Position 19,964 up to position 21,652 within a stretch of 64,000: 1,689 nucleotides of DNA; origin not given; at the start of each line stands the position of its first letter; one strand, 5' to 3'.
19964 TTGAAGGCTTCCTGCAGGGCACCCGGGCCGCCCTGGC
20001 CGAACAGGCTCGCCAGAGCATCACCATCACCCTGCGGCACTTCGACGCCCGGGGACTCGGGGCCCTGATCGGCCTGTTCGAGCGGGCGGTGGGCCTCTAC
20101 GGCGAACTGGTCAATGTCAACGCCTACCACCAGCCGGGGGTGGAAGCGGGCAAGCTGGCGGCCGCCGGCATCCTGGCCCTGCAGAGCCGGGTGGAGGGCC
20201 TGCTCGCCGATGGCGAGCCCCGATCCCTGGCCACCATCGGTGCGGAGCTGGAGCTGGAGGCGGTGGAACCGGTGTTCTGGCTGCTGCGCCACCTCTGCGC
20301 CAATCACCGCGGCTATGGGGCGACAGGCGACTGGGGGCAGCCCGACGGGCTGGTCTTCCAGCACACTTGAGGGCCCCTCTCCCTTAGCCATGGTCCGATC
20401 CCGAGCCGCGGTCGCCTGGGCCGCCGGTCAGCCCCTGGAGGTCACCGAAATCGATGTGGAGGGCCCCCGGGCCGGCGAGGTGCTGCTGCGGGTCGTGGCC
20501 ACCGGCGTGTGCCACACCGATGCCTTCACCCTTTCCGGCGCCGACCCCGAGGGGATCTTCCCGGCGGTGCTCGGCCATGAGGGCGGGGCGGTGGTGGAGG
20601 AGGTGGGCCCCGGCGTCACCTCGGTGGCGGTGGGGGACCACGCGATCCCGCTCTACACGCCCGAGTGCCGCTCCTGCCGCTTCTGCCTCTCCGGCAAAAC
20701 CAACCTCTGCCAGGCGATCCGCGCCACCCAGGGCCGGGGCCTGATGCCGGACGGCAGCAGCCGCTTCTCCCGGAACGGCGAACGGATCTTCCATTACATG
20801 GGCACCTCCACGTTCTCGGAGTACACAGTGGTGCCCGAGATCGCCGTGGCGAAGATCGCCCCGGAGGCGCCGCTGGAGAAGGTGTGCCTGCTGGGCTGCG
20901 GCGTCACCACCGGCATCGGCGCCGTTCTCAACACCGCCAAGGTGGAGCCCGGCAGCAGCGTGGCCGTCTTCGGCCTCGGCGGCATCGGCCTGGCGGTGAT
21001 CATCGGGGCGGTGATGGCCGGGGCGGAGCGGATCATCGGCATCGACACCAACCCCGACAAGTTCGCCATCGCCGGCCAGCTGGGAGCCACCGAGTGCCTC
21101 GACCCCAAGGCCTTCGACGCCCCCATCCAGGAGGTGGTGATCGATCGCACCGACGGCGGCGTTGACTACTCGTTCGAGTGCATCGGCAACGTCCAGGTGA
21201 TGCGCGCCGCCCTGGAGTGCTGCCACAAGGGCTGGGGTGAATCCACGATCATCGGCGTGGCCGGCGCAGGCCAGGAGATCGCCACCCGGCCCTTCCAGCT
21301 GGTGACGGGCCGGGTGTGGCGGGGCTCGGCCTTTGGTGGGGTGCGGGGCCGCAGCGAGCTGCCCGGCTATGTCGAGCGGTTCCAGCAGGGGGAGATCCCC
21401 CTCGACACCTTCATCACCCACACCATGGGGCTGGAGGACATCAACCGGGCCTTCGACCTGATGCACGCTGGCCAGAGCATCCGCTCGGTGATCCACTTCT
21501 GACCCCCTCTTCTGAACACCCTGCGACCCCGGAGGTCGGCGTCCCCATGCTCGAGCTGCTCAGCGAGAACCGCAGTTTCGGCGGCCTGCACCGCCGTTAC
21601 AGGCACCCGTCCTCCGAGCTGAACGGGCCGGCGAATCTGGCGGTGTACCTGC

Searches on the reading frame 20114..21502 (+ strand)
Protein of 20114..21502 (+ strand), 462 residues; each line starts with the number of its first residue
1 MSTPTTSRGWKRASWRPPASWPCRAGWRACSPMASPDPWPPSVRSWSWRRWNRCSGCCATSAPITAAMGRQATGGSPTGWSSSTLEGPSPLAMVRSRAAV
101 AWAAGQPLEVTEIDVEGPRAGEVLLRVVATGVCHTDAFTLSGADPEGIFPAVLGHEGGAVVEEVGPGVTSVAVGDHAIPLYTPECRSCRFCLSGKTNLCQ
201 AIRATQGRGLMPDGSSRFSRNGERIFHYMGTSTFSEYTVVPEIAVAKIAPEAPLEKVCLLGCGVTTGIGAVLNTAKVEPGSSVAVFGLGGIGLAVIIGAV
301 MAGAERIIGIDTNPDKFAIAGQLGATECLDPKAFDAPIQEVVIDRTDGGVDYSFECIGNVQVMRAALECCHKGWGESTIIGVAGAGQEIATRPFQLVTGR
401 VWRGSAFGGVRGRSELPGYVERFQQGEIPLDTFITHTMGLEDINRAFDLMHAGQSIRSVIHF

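Call 18: search_protein_families(library=pfam, proteins=[window:20114-21502:+], max_evalue=0.001)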
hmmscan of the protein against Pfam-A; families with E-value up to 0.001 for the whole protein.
window:20114-21502:+ (462 aa): 4 families
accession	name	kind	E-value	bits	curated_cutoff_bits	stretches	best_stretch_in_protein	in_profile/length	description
PF00107.32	ADH_zinc_N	-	7.4e-24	84.6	31.8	1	290-423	1-127/129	Zinc-binding dehydrogenase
PF08240.17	ADH_N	-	6.6e-21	75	23.5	1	120-248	2-102/104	Alcohol dehydrogenase GroES-like domain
PF13602.12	ADH_zinc_N_2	-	9e-05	23.8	27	1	323-455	1-128/134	Zinc-binding dehydrogenase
PF16912.11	Glu_dehyd_C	-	0.00095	19.1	34.9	0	274-462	26-211/211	Glucose dehydrogenase C-terminus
